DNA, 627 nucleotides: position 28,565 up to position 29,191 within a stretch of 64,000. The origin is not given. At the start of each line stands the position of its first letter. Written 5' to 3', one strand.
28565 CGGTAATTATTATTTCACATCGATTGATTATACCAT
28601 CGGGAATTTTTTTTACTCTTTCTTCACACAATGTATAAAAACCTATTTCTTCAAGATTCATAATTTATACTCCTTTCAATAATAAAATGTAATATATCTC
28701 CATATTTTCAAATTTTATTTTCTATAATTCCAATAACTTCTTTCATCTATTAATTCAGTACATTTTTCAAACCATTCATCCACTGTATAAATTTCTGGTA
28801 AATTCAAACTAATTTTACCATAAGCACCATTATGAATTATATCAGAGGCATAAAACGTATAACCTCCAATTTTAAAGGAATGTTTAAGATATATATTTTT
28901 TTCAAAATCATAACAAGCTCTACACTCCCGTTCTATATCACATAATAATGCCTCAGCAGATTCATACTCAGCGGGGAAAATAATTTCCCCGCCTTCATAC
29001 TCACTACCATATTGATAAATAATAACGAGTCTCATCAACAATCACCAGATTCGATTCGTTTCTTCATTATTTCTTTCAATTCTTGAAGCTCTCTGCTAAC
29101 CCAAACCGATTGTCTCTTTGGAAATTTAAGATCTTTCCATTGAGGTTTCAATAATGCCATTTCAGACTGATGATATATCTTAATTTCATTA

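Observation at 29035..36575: Phage-encoded NAD+ salvage route (PncA, NA/Nam phosphoribosyltransferase, NadE), with a macro domain and a phosphatase-like gene nearby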

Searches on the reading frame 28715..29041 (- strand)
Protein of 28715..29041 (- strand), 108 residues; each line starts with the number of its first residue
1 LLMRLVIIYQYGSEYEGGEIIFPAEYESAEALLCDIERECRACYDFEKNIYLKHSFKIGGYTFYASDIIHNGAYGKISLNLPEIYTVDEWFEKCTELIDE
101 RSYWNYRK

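Call 23: search_protein_families(library=pfam, proteins=[window:28715-29041:-], max_evalue=0.01)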
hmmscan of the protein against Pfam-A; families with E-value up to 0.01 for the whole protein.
window:28715-29041:- (108 aa): 0 families
